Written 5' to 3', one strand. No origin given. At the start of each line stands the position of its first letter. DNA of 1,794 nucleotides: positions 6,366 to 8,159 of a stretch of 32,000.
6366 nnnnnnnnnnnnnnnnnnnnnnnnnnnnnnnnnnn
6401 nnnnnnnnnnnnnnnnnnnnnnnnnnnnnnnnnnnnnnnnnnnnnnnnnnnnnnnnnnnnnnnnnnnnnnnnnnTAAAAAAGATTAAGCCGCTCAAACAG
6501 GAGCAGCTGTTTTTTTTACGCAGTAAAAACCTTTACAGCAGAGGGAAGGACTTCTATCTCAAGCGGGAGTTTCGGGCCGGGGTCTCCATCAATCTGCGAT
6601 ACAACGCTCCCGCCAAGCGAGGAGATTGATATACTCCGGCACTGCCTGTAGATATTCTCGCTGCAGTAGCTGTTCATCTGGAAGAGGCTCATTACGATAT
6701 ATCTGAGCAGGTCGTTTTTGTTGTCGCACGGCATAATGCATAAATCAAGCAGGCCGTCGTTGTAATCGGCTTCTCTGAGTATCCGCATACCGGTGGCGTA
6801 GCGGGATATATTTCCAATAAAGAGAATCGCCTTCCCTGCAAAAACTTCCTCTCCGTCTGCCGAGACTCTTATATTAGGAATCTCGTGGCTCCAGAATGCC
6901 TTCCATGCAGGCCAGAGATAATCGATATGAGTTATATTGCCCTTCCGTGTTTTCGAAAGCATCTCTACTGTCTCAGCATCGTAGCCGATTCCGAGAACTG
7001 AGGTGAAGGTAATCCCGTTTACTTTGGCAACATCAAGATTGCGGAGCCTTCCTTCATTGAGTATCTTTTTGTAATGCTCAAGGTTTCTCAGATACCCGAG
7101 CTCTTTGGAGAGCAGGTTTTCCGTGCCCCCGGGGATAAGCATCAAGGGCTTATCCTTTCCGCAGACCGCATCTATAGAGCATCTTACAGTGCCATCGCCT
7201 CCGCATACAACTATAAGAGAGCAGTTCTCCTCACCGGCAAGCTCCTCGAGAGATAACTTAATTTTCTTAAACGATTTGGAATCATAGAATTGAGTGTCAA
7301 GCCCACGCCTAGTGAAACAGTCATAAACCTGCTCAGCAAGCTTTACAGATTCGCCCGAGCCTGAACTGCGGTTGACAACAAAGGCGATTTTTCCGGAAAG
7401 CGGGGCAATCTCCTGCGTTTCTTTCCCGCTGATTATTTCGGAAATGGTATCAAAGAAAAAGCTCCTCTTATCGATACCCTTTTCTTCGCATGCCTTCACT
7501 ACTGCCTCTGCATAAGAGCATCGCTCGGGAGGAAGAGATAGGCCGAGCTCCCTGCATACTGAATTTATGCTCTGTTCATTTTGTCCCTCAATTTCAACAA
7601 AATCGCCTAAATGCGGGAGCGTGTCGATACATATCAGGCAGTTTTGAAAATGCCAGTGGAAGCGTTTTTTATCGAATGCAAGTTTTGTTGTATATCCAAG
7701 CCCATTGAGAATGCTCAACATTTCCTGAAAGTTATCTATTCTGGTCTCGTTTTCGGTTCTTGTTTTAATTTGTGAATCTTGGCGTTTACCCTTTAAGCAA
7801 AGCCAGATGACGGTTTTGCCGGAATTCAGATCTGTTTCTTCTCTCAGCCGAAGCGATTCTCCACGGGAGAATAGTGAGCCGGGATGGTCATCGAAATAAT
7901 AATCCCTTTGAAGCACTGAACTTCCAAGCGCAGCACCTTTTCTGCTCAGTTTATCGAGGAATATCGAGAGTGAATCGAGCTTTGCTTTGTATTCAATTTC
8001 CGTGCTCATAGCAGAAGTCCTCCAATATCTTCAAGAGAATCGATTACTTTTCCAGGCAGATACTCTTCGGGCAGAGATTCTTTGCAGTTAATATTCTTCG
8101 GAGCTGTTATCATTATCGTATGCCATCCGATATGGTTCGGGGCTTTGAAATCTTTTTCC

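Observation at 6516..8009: Unusual single-polypeptide fusion of a CYTH triphosphate-tunnel domain to a DAGK-fold (YegS-like) kinase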

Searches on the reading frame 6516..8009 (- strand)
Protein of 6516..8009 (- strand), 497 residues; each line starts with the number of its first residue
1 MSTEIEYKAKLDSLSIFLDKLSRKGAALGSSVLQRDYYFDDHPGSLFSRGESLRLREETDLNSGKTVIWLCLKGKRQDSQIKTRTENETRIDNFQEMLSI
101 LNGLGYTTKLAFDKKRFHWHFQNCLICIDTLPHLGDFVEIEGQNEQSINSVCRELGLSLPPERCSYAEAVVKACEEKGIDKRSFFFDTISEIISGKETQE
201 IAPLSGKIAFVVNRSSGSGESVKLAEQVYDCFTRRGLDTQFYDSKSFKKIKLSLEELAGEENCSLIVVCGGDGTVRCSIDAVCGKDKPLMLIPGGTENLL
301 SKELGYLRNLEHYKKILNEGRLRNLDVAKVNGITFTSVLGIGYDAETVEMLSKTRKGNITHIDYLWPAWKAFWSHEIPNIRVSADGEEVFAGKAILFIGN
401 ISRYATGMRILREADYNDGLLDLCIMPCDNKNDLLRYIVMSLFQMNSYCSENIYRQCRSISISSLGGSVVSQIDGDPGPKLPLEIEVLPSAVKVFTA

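Call 3: search_protein_families(library=pfam, proteins=[window:6516-8009:-], max_evalue=0.01)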
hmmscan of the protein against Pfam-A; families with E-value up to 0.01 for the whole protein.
window:6516-8009:- (497 aa): 4 families
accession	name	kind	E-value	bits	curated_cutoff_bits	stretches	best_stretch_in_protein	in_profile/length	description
PF00781.29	DAGK_cat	-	6.8e-19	68.1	23.6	1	208-330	2-125/125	Diacylglycerol kinase catalytic domain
PF01928.26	CYTH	-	1.6e-16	61.1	23.2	1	3-146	2-149/179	CYTH domain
PF19279.4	YegS_C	-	4.9e-15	56.1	27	1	338-495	2-157/158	YegS C-terminal NAD kinase beta sandwich-like domain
PF01513.26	NAD_kinase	-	0.00021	22.1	25.5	1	260-302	70-112/130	ATP-NAD kinase N-terminal domain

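Call 4: search_protein_families(library=ncbifam, proteins=[window:6516-8009:-], max_evalue=0.01)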
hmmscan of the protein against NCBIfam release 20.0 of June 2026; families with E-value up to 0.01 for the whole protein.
window:6516-8009:- (497 aa): 14 families
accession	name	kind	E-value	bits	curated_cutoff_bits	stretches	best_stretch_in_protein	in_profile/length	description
NF009604.0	PRK13057.1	equivalog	4e-30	104.8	274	1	207-496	10-294/302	lipid kinase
TIGR00147.1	TIGR00147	subfamily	1.1e-26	93.5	118.65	1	209-495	5-293/296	YegS/Rv2252/BmrU family lipid kinase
NF009605.0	PRK13059.1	equivalog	1.2e-25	90.1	313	1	207-496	3-291/295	putative lipid kinase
NF002033.0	PRK00861.1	subfamily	8.4e-24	83.8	293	1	255-496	59-304/328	putative lipid kinase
NF040993.1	MamU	equivalog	2.8e-22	79.5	400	1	207-476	2-273/296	lipid kinase MamU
NF009025.0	PRK12361.1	equivalog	6.1e-22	77.5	505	1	205-496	241-539/546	hypothetical protein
NF008882.0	PRK11914.1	equivalog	1.1e-21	77.3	302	1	206-496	9-302/306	diacylglycerol kinase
NF009874.0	PRK13337.1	equivalog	2.3e-20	72.7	385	1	211-496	8-293/305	diacylglycerol kinase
TIGR00318.1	cyaB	equivalog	8e-18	64.9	57.95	1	4-155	3-157/174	class IV adenylate cyclase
NF009603.0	PRK13055.1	subfamily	2.4e-17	62.9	342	1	209-496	6-299/335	diacylglycerol kinase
NF009602.0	PRK13054.1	equivalog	8.5e-15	54.6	284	1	258-494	52-290/301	lipid kinase YegS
TIGR03702.1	lip_kinase_YegS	equivalog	5.1e-11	42.2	387.45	1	260-494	50-286/295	lipid kinase YegS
NF002984.0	PRK03708.1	equivalog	0.00011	21.7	326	1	218-300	11-94/277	NAD(+) kinase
NF002731.0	PRK02645.1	equivalog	0.0042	16.5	312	1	216-319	12-114/305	NAD(+) kinase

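Call 5: find_homologous_proteins(query=window:6516-8009:-, max_evalue=0.001)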
Query window:6516-8009:- (497 aa): 828 proteins with E <= 0.001 among 8000 candidates; the best 120 are listed.
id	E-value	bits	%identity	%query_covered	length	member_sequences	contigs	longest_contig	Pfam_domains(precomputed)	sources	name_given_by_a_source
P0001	0.0e+0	1133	100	100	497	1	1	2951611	PF01928.27,PF00781.30,PF19279.5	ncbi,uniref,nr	ncbi:Diacylglycerol kinase [Sedimentisphaera cyanobacteriorum]|uniref:Diacylglycerol kinase n=1 Tax=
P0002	3.9e-285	964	84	100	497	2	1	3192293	PF01928.27,PF00781.30,PF19279.5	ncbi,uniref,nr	ncbi:class IV adenylate cyclase [Sedimentisphaera salicampi]|uniref:Lipid kinase BmrU n=1 Tax=Sedime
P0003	7.6e-154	531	47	100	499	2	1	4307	PF01928.27,PF00781.30,PF19279.5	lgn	-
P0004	3.1e-146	506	47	100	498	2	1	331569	PF01928.27,PF00781.30,PF19279.5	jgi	jgi:predicted adenylyl cyclase CyaB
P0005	4.3e-124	433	42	100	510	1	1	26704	PF01928.27,PF01513.27,PF00781.30,PF19279.5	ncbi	-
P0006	5.5e-90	320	49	58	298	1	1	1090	PF00781.30,PF19279.5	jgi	jgi:diacylglycerol kinase family enzyme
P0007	2.8e-87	312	50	59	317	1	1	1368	PF01513.27,PF00781.30,PF19279.5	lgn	-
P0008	1.3e-84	303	46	59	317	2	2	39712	PF01513.27,PF00781.30,PF19279.5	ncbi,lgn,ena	-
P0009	1.4e-82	296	44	58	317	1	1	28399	PF01513.27,PF00781.30,PF19279.5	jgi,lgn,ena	-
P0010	4.8e-80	288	43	59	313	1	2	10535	PF00781.30,PF19279.5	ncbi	-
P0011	2.3e-79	285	44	60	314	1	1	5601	PF01513.27,PF00781.30,PF19279.5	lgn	-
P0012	5.8e-79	284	44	59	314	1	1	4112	PF01513.27,PF00781.30,PF19279.5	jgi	-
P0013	1.5e-77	279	44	60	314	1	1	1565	PF01513.27,PF00781.30,PF19279.5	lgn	-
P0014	3.9e-77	278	43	60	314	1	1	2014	PF01513.27,PF00781.30,PF19279.5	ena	-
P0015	5.6e-77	278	43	58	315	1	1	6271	PF01513.27,PF00781.30,PF19279.5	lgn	-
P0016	7.9e-77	277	43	60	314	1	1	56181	PF01513.27,PF00781.30,PF19279.5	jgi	-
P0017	9.4e-77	277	44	59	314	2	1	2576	PF01513.27,PF00781.30,PF19279.5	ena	-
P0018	1.1e-76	277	42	60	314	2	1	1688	PF01513.27,PF00781.30,PF19279.5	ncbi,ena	-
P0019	1.9e-76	276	43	59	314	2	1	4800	PF01513.27,PF00781.30,PF19279.5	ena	-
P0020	3.7e-76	275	43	60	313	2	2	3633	PF01513.27,PF00781.30,PF19279.5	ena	-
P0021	3.8e-76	275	42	59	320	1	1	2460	PF01513.27,PF00781.30,PF19279.5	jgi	jgi:diacylglycerol kinase (ATP)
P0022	6.4e-76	274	43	59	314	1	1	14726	PF01513.27,PF00781.30,PF19279.5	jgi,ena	-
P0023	1.2e-75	273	41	59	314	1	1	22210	PF01513.27,PF00781.30,PF19279.5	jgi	-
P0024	1.9e-75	272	41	60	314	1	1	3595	PF01513.27,PF00781.30,PF19279.5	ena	-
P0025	2.1e-75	272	45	59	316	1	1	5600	PF01513.27,PF00781.30,PF19279.5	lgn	-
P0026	3.1e-75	272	43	60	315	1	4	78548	PF01513.27,PF00781.30,PF19279.5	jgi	-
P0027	3.1e-75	272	42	59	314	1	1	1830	PF01513.27,PF00781.30,PF19279.5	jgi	jgi:YegS/Rv2252/BmrU family lipid kinase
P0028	3.5e-75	272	42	60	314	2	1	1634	PF01513.27,PF00781.30,PF19279.5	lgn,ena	-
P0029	5.5e-75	271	43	60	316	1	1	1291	PF01513.27,PF00781.30,PF19279.5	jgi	jgi:diacylglycerol kinase family enzyme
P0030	6.4e-75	271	43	60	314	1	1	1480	PF01513.27,PF00781.30,PF19279.5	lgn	-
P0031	6.5e-75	271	43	60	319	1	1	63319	PF01513.27,PF00781.30,PF19279.5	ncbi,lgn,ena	-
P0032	7.3e-75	271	41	60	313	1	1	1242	PF01513.27,PF00781.30,PF19279.5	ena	-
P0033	8.3e-75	270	43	59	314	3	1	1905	PF01513.27,PF00781.30,PF19279.5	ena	-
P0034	1.0e-74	270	43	59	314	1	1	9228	PF01513.27,PF00781.30,PF19279.5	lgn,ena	-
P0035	1.6e-74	269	42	59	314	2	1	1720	PF01513.27,PF00781.30,PF19279.5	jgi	jgi:diacylglycerol kinase (ATP)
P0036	2.1e-74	269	42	60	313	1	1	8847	PF01513.27,PF00781.30,PF19279.5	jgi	-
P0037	2.5e-74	269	41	60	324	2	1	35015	PF01513.27,PF00781.30,PF19279.5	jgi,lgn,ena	-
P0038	2.5e-74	269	41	60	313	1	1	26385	PF01513.27,PF00781.30,PF19279.5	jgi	jgi:diacylglycerol kinase (ATP)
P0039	3.9e-74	268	41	59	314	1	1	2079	PF01513.27,PF00781.30,PF19279.5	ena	-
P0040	4.9e-74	268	42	58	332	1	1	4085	PF01513.27,PF00781.30,PF19279.5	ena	-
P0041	5.2e-74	268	43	60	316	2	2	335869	PF01513.27,PF00781.30,PF19279.5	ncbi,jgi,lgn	-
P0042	6.2e-74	268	41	59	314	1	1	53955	PF01513.27,PF00781.30,PF19279.5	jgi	-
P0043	7.6e-74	267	41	59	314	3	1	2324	PF01513.27,PF00781.30,PF19279.5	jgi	jgi:YegS/Rv2252/BmrU family lipid kinase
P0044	9.1e-74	267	42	58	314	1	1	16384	PF01513.27,PF00781.30,PF19279.5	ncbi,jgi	ncbi:MAG: diacylglycerol/lipid kinase family protein [Planctomycetota bacterium]|jgi:YegS/Rv2252/Bmr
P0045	1.1e-73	267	42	59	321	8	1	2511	PF01513.27,PF00781.30,PF19279.5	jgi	jgi:diacylglycerol kinase (ATP)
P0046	1.3e-73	266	41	59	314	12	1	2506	PF01513.27,PF00781.30,PF19279.5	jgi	-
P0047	1.6e-73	266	41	59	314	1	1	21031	PF01513.27,PF00781.30,PF19279.5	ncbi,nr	ncbi:MAG: diacylglycerol kinase family lipid kinase [Sedimentisphaerales bacterium]|nr:diacylglycero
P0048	1.6e-73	266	41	59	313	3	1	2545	PF01513.27,PF00781.30,PF19279.5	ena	-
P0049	1.7e-73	266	40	59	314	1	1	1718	PF01513.27,PF00781.30,PF19279.5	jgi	-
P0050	1.7e-73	266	39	60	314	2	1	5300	PF01513.27,PF00781.30,PF19279.5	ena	-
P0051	1.8e-73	266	37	60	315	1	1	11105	PF01513.27,PF00781.30,PF19279.5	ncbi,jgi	jgi:YegS/Rv2252/BmrU family lipid kinase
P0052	1.9e-73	266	43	59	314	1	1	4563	PF01513.27,PF00781.30,PF19279.5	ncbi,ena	-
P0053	2.0e-73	266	41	59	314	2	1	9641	PF01513.27,PF00781.30,PF19279.5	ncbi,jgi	ncbi:MAG: diacylglycerol/lipid kinase family protein [Planctomycetota bacterium]|jgi:YegS/Rv2252/Bmr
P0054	2.0e-73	266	42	59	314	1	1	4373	PF01513.27,PF00781.30,PF19279.5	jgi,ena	-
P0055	2.8e-73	265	42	58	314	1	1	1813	PF01513.27,PF00781.30,PF19279.5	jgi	jgi:diacylglycerol kinase (ATP)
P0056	3.0e-73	265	41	59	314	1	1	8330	PF01513.27,PF00781.30,PF19279.5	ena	-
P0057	3.0e-73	265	39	60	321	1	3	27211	PF01513.27,PF00781.30,PF19279.5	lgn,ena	-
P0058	3.3e-73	265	42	59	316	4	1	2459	PF01513.27,PF00781.30,PF19279.5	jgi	-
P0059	3.4e-73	265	41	59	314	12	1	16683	PF01513.27,PF00781.30,PF19279.5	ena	-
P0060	3.4e-73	265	41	60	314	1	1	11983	PF01513.27,PF00781.30,PF19279.5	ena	-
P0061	3.5e-73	265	42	59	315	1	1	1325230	PF01513.27,PF00781.30,PF19279.5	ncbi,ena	-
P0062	3.6e-73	265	41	59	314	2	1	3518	PF01513.27,PF00781.30,PF19279.5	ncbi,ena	-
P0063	3.8e-73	265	41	60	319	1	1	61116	PF01513.27,PF00781.30,PF19279.5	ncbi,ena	-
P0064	4.6e-73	265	42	59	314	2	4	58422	PF01513.27,PF00781.30,PF19279.5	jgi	-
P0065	4.7e-73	265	40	59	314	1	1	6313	PF01513.27,PF00781.30,PF19279.5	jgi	jgi:YegS/Rv2252/BmrU family lipid kinase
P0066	5.9e-73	264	41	60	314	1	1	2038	PF01513.27,PF00781.30,PF19279.5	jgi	jgi:YegS/Rv2252/BmrU family lipid kinase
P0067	6.4e-73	264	40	59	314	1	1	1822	PF01513.27,PF00781.30,PF19279.5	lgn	-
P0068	6.9e-73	264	40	58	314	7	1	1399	PF01513.27,PF00781.30,PF19279.5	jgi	-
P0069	7.9e-73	264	41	60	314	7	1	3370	PF01513.27,PF00781.30,PF19279.5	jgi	-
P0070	8.2e-73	264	41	59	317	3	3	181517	PF01513.27,PF00781.30,PF19279.5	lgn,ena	-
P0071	8.2e-73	264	42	60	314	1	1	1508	PF01513.27,PF00781.30,PF19279.5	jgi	jgi:diacylglycerol kinase (ATP)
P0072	8.4e-73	264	40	59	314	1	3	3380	PF01513.27,PF00781.30,PF19279.5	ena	-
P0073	8.6e-73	264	42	60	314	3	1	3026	PF01513.27,PF00781.30,PF19279.5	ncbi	-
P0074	8.6e-73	264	41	59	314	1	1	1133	PF01513.27,PF00781.30,PF19279.5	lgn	-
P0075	8.7e-73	264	41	60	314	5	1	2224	PF01513.27,PF00781.30,PF19279.5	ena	-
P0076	8.7e-73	264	41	59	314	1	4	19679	PF01513.27,PF00781.30,PF19279.5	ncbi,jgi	ncbi:MAG: diacylglycerol/lipid kinase family protein [Planctomycetota bacterium]|jgi:YegS/Rv2252/Bmr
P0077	9.1e-73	264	42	59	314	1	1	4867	PF01513.27,PF00781.30,PF19279.5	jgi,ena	-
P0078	9.5e-73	264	41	59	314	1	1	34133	PF01513.27,PF00781.30,PF19279.5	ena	-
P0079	1.3e-72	263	40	59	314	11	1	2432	PF01513.27,PF00781.30,PF19279.5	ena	-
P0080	1.4e-72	263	40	59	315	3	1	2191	PF01513.27,PF00781.30,PF19279.5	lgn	-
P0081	1.5e-72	263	41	59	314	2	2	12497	PF01513.27,PF00781.30,PF19279.5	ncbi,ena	-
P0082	1.6e-72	263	43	59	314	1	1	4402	PF01513.27,PF00781.30,PF19279.5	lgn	-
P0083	1.6e-72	263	39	59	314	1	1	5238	PF01513.27,PF00781.30,PF19279.5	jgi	-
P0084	1.7e-72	263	40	60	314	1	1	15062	PF01513.27,PF00781.30,PF19279.5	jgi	-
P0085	1.8e-72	263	40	60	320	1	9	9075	PF01513.27,PF00781.30,PF19279.5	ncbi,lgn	-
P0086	1.8e-72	263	40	59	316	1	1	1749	PF01513.27,PF00781.30,PF19279.5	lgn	-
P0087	1.9e-72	263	42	59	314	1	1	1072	PF01513.27,PF00781.30,PF19279.5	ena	-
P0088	2.0e-72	263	41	60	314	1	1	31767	PF01513.27,PF00781.30,PF19279.5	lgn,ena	-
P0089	2.0e-72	263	41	59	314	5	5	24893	PF01513.27,PF00781.30,PF19279.5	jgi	-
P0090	2.1e-72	262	41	59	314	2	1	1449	PF01513.27,PF00781.30,PF19279.5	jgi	-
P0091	2.2e-72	262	40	59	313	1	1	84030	PF01513.27,PF00781.30,PF19279.5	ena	-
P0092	2.3e-72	262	41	60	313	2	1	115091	PF01513.27,PF00781.30,PF19279.5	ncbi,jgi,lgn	ncbi:MAG: YegS/Rv2252/BmrU family lipid kinase [Phycisphaerae bacterium]|jgi:YegS/Rv2252/BmrU family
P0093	2.3e-72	262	41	59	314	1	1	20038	PF01513.27,PF00781.30,PF19279.5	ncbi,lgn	ncbi:MAG: diacylglycerol kinase family protein [Sedimentisphaerales bacterium]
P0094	2.5e-72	262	39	60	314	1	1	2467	PF01513.27,PF00781.30,PF19279.5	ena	-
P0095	2.5e-72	262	41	60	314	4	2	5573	PF01513.27,PF00781.30,PF19279.5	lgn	-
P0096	2.8e-72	262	41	59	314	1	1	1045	PF01513.27,PF00781.30,PF19279.5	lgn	-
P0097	3.0e-72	262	40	59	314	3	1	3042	PF01513.27,PF00781.30,PF19279.5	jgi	-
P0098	3.3e-72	262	41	60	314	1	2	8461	PF01513.27,PF00781.30,PF19279.5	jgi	jgi:YegS/Rv2252/BmrU family lipid kinase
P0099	3.7e-72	262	39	59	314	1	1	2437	PF00781.30,PF19279.5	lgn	-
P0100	3.8e-72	262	40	59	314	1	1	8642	PF01513.27,PF00781.30,PF19279.5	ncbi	ncbi:diacylglycerol/lipid kinase family protein [Planctomycetota bacterium]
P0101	4.1e-72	262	42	58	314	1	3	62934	PF01513.27,PF00781.30,PF19279.5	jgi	jgi:YegS/Rv2252/BmrU family lipid kinase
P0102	4.1e-72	261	41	60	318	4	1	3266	PF01513.27,PF00781.30,PF19279.5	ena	-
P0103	4.3e-72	261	41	59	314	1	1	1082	PF01513.27,PF00781.30,PF19279.5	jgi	jgi:YegS/Rv2252/BmrU family lipid kinase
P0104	5.1e-72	261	41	59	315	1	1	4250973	PF01513.27,PF00781.30,PF19279.5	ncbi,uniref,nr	ncbi:Diacylglycerol kinase [Anaerohalosphaera lusitana]|uniref:Diacylglycerol kinase n=1 Tax=Anaeroh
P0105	5.4e-72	261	41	59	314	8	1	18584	PF01513.27,PF00781.30,PF19279.5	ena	-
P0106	5.7e-72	261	40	60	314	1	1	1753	PF01513.27,PF00781.30,PF19279.5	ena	-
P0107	5.8e-72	261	40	60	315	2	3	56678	PF01513.27,PF00781.30,PF19279.5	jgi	jgi:YegS/Rv2252/BmrU family lipid kinase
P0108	5.8e-72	261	41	59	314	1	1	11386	PF01513.27,PF00781.30,PF19279.5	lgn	-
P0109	6.1e-72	261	40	59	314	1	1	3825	PF01513.27,PF00781.30,PF19279.5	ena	-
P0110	6.1e-72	261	43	59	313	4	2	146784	PF01513.27,PF00781.30,PF19279.5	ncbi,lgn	-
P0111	6.2e-72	261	40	60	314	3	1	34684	PF01513.27,PF00781.30,PF19279.5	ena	-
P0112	6.6e-72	261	41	59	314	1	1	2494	PF01513.27,PF00781.30,PF19279.5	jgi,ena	-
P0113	6.8e-72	261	42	59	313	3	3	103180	PF01513.27,PF00781.30,PF19279.5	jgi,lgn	jgi:YegS/Rv2252/BmrU family lipid kinase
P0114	6.9e-72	261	41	59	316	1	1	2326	PF01513.27,PF00781.30,PF19279.5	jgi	-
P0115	7.1e-72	261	40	59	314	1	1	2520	PF01513.27,PF00781.30,PF19279.5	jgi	-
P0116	7.5e-72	261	40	59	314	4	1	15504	PF01513.27,PF00781.30,PF19279.5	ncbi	-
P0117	7.9e-72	261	41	58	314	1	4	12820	PF01513.27,PF00781.30,PF19279.5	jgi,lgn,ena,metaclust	metaclust:\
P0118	8.8e-72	260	41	59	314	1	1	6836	PF01513.27,PF00781.30,PF19279.5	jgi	jgi:diacylglycerol kinase (ATP)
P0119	8.8e-72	260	40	59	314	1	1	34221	PF01513.27,PF00781.30,PF19279.5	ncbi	-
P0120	9.2e-72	260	42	59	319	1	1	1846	PF01513.27,PF00781.30,PF19279.5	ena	-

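Call 10: find_encoding_contigs(protein=P0002, flank=6000, max_places=2)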
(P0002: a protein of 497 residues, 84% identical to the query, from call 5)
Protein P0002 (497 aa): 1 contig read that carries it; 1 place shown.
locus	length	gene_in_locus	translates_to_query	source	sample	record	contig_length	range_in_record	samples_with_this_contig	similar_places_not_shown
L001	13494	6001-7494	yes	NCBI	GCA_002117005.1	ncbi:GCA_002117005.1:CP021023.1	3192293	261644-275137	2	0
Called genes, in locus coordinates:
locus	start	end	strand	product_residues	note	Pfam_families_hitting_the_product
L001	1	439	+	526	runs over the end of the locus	PF22848:ASD1_dom, PF06964:Alpha-L-AF_C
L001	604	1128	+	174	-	PF04542:Sigma70_r2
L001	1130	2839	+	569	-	-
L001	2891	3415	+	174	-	PF04542:Sigma70_r2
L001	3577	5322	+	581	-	PF01368:DHH, PF02272:DHHA1, PF17768:RecJ_OB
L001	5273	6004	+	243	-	PF00702:Hydrolase, PF13419:HAD_2, PF13242:Hydrolase_like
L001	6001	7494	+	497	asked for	PF01928:CYTH, PF00781:DAGK_cat, PF19279:YegS_C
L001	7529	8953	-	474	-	PF00884:Sulfatase, PF01663:Phosphodiest (faint), PF02995:DUF229 (weak), PF16347:SGSH_C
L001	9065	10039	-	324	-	PF02463:SMC_N (weak), PF00005:ABC_tran, PF13401:AAA_22 (faint), PF08352:oligo_HPY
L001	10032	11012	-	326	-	PF00005:ABC_tran, PF02463:SMC_N (faint), PF13304:AAA_21 (weak), PF08352:oligo_HPY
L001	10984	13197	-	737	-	-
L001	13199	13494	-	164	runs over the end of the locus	PF02472:ExbD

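Call 11: find_encoding_contigs(protein=P0004, flank=6000, max_places=2)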
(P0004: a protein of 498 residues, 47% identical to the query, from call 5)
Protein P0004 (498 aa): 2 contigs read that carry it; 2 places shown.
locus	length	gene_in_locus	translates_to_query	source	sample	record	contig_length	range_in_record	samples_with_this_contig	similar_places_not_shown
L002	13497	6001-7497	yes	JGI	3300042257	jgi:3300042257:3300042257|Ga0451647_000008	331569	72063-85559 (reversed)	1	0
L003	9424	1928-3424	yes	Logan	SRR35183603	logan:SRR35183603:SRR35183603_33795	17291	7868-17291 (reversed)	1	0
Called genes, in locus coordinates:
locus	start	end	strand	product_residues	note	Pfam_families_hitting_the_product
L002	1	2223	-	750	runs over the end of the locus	-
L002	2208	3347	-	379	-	PF00155:Aminotran_1_2, PF01041:DegT_DnrJ_EryC1 (weak)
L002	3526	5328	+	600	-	PF01368:DHH, PF02272:DHHA1, PF17768:RecJ_OB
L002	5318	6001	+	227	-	PF00702:Hydrolase, PF12710:HAD (weak), PF13419:HAD_2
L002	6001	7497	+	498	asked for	PF01928:CYTH, PF00781:DAGK_cat, PF19279:YegS_C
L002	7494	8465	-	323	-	PF00005:ABC_tran, PF13401:AAA_22 (faint), PF08352:oligo_HPY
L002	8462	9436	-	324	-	PF00005:ABC_tran, PF02463:SMC_N (weak), PF13304:AAA_21, PF08352:oligo_HPY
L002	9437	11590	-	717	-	-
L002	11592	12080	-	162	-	PF02472:ExbD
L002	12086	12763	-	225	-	PF04079:SMC_ScpB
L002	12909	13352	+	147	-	-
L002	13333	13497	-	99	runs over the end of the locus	-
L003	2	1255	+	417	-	?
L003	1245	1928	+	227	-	PF00702:Hydrolase, PF12710:HAD (weak), PF13419:HAD_2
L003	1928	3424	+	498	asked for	PF01928:CYTH, PF00781:DAGK_cat, PF19279:YegS_C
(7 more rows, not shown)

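Call 12: find_encoding_contigs(protein=P0005, flank=6000, max_places=2)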
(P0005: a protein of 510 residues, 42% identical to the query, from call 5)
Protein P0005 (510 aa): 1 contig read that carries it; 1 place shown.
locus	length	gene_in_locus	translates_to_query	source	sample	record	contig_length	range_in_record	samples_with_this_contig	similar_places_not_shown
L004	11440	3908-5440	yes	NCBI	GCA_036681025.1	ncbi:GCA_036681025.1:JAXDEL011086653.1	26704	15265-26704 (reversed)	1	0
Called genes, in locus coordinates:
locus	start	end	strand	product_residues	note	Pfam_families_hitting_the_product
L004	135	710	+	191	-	PF07900:DUF1670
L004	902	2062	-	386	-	PF00953:Glycos_transf_4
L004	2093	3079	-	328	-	PF21360:PylC-like_N, PF02655:ATP-grasp_3, PF07478:Dala_Dala_lig_C (weak), PF13535:ATP-grasp_4, PF15632:ATPgrasp_Ter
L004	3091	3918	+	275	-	PF00702:Hydrolase, PF13419:HAD_2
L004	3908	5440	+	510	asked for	PF01928:CYTH, PF00781:DAGK_cat, PF01513:NAD_kinase (faint), PF19279:YegS_C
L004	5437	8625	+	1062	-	-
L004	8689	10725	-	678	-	PF14871:GHL6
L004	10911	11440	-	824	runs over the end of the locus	PF22666:Glyco_hydro_2_N2, PF00703:Glyco_hydro_2, PF17786:Mannosidase_ig, PF17753:Ig_mannosidase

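Call 13: find_encoding_contigs(protein=P0104, flank=6000, max_places=2)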
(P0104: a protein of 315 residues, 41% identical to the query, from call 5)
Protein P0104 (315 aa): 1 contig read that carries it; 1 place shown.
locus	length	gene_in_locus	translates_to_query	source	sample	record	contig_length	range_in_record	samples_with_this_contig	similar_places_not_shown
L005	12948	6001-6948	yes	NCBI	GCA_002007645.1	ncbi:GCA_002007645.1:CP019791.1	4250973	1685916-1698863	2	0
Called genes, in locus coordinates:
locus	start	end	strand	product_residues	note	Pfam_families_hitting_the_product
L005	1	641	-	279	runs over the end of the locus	PF00970:FAD_binding_6, PF00175:NAD_binding_1, PF10418:DHODB_Fe-S_bind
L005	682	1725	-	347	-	PF12838:Fer4_7 (faint), PF13187:Fer4_9 (faint), PF13237:Fer4_10 (faint), PF17179:Fer4_22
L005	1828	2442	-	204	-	PF06971:Put_DNA-bind_N, PF02629:CoA_binding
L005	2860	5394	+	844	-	PF00133:tRNA-synt_1, PF09334:tRNA-synt_1g, PF13603:tRNA-synt_1_2, PF00133:tRNA-synt_1, PF09334:tRNA-synt_1g (weak), PF08264:Anticodon_1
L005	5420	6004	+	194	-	PF01928:CYTH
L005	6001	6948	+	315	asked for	PF00781:DAGK_cat, PF01513:NAD_kinase (weak), PF19279:YegS_C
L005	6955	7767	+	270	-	PF00793:DAHP_synth_1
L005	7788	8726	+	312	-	PF04055:Radical_SAM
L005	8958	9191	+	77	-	-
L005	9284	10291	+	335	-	PF02899:Phage_int_SAM_1, PF00589:Phage_integrase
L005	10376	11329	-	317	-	PF00389:2-Hacid_dh, PF02826:2-Hacid_dh_C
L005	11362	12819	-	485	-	PF01546:Peptidase_M20, PF07687:M20_dimer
